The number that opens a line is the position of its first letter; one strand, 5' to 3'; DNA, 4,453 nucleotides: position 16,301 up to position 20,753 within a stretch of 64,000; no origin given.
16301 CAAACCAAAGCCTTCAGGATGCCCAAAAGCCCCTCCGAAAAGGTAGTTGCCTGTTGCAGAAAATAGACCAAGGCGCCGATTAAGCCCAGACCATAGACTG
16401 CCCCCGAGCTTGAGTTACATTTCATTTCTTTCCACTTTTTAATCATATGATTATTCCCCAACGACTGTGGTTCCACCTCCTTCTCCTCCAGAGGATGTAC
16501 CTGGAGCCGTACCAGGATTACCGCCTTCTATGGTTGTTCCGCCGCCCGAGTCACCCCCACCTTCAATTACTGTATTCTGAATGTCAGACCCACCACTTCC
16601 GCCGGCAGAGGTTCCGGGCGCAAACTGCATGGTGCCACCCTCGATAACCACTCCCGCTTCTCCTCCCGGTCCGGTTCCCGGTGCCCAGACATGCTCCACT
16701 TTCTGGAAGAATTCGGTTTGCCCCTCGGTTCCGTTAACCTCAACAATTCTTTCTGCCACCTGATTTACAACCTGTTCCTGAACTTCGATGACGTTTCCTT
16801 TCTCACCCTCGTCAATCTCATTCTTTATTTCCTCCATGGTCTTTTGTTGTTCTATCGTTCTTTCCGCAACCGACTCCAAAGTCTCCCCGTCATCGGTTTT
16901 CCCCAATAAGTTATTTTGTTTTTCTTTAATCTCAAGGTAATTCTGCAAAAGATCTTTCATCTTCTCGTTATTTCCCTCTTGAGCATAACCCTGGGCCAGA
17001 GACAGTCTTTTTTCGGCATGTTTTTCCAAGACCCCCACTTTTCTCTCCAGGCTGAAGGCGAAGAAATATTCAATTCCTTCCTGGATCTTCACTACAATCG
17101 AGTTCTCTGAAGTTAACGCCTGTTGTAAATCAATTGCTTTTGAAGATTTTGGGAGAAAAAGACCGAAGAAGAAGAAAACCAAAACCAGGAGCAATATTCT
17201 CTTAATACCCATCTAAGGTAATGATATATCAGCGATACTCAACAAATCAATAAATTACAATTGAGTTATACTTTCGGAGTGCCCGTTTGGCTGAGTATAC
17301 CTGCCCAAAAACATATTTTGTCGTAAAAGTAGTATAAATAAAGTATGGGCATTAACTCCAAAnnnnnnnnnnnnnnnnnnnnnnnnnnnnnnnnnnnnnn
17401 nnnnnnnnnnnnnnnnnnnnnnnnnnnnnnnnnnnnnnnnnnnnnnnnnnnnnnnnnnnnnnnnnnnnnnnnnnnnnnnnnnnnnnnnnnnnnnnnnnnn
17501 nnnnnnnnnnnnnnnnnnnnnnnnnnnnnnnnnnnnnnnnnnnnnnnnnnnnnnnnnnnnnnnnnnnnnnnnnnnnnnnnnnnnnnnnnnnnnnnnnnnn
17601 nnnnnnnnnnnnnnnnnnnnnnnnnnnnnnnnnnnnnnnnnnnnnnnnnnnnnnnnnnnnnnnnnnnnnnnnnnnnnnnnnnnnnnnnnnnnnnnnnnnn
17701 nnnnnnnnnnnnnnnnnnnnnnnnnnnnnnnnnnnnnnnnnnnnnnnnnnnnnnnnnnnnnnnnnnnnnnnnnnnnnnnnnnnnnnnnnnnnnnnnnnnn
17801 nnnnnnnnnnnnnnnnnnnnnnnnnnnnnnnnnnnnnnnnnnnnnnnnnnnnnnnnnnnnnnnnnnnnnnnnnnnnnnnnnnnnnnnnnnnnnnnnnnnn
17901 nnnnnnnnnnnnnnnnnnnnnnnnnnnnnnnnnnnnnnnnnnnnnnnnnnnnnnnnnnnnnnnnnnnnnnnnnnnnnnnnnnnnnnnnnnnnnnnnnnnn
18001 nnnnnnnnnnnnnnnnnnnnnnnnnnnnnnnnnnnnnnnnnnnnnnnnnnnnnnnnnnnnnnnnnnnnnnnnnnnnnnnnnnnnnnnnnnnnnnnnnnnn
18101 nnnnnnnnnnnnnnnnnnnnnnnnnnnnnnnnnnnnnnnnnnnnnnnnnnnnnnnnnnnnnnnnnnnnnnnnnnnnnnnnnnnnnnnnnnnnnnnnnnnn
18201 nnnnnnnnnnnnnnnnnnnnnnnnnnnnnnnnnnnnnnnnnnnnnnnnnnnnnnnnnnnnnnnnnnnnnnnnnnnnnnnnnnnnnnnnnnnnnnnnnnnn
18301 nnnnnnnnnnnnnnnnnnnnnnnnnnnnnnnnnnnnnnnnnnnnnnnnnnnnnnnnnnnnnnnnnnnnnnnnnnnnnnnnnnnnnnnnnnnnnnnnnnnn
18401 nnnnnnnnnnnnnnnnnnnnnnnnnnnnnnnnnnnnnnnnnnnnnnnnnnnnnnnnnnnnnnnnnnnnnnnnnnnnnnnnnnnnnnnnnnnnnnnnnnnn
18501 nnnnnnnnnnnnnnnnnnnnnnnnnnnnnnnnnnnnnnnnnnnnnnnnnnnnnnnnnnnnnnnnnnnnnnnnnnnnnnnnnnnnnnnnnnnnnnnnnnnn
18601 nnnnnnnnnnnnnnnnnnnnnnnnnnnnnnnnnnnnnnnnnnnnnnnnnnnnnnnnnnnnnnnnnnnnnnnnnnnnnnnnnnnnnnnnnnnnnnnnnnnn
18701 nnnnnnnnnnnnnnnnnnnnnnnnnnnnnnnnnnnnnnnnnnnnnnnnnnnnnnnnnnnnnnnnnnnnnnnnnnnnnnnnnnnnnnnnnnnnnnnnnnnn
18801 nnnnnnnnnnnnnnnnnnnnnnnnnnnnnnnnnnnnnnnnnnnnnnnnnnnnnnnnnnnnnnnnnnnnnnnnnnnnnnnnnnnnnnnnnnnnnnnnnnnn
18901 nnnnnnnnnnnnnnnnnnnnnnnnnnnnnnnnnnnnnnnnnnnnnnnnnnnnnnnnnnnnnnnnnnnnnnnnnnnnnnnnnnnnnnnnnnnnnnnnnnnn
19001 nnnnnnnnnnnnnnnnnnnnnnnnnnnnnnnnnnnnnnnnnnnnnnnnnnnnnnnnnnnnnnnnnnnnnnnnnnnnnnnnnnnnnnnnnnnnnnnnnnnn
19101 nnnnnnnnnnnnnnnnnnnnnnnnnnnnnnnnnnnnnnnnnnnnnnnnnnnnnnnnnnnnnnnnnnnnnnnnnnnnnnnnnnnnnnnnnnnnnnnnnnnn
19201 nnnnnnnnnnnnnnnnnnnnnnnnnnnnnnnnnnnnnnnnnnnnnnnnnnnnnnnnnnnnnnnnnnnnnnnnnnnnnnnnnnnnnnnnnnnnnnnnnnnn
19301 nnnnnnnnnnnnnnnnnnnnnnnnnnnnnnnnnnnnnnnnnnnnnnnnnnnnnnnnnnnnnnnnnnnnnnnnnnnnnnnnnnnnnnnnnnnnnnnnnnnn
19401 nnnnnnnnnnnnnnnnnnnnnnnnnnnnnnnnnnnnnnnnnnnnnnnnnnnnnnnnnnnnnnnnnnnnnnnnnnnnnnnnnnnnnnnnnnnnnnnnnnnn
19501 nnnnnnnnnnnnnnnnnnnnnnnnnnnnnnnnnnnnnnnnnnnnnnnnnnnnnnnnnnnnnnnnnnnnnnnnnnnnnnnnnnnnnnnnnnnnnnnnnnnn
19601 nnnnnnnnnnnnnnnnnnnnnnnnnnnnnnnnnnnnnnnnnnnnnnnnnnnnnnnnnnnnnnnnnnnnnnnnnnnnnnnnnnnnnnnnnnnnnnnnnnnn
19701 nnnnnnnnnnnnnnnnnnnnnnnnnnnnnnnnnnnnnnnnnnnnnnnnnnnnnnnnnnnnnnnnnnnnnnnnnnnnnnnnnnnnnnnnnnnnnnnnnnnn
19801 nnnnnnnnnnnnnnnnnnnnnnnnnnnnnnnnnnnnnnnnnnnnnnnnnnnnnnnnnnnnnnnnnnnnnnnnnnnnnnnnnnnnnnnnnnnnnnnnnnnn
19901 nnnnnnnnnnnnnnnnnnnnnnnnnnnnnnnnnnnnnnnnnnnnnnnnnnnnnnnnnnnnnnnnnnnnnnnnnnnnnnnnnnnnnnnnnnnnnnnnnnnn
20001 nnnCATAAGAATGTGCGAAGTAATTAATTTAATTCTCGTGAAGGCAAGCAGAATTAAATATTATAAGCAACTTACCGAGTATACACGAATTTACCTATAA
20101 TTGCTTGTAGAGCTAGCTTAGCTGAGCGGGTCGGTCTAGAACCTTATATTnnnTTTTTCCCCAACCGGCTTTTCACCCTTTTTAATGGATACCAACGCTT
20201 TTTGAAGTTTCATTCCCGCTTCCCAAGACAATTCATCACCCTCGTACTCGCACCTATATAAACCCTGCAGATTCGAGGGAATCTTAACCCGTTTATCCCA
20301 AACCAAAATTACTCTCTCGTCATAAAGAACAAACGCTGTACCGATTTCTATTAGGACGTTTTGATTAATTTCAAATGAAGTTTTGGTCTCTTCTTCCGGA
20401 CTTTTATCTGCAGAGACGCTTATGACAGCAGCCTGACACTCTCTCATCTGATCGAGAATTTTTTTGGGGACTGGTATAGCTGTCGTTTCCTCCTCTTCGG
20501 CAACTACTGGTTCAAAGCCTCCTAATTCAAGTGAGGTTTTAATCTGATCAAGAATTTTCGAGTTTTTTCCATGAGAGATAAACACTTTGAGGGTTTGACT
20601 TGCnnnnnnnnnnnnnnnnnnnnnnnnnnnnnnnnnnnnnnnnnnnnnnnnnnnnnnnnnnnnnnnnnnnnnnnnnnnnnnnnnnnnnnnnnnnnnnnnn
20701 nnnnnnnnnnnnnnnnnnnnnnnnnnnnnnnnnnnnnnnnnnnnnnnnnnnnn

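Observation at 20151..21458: TIR-like (COG4271-type) C-terminal domain fused to an unknown ~270-aa N-terminal domain; its longest ORF runs into the tRNA gene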

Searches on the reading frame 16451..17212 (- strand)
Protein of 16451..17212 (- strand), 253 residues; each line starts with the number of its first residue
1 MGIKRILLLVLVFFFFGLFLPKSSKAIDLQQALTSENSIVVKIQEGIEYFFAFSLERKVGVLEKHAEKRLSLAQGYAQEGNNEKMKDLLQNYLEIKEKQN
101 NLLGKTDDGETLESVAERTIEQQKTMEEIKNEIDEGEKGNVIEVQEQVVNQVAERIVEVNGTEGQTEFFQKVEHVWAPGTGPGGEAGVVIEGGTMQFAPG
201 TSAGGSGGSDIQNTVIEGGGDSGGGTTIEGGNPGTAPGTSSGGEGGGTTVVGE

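Call 17: search_protein_families(library=pfam, proteins=[window:16451-17212:-], max_evalue=0.01)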
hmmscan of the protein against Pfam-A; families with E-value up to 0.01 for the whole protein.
window:16451-17212:- (253 aa): 1 family
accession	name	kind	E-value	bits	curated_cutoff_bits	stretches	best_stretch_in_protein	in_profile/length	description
PF18915.5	DUF5667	-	2.2e-07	31.6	27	1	42-135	13-98/99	Domain of unknown function (DUF5667)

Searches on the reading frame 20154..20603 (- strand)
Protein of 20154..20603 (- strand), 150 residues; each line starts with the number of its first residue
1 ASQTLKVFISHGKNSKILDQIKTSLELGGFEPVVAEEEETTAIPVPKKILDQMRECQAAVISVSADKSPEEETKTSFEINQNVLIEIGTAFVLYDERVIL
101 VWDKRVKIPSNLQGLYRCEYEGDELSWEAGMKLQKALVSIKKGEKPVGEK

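Call 60: search_solved_structures(query=A4, max_evalue=10, show_alignments=5)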
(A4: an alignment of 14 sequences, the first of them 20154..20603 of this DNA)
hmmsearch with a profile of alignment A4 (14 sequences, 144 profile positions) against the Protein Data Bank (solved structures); distinct sequences matched with E-value up to 10: 3.
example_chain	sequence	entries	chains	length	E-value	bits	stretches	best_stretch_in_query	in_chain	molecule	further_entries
8jsj_A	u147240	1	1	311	0.00014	24.9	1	48-129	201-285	PycTIR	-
7un8_A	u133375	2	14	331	0.036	17.1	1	4-139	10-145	CD-NTase-associated protein 12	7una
9lmq_A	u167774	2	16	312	0.28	14.2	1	5-125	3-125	CD-NTase-associated protein 12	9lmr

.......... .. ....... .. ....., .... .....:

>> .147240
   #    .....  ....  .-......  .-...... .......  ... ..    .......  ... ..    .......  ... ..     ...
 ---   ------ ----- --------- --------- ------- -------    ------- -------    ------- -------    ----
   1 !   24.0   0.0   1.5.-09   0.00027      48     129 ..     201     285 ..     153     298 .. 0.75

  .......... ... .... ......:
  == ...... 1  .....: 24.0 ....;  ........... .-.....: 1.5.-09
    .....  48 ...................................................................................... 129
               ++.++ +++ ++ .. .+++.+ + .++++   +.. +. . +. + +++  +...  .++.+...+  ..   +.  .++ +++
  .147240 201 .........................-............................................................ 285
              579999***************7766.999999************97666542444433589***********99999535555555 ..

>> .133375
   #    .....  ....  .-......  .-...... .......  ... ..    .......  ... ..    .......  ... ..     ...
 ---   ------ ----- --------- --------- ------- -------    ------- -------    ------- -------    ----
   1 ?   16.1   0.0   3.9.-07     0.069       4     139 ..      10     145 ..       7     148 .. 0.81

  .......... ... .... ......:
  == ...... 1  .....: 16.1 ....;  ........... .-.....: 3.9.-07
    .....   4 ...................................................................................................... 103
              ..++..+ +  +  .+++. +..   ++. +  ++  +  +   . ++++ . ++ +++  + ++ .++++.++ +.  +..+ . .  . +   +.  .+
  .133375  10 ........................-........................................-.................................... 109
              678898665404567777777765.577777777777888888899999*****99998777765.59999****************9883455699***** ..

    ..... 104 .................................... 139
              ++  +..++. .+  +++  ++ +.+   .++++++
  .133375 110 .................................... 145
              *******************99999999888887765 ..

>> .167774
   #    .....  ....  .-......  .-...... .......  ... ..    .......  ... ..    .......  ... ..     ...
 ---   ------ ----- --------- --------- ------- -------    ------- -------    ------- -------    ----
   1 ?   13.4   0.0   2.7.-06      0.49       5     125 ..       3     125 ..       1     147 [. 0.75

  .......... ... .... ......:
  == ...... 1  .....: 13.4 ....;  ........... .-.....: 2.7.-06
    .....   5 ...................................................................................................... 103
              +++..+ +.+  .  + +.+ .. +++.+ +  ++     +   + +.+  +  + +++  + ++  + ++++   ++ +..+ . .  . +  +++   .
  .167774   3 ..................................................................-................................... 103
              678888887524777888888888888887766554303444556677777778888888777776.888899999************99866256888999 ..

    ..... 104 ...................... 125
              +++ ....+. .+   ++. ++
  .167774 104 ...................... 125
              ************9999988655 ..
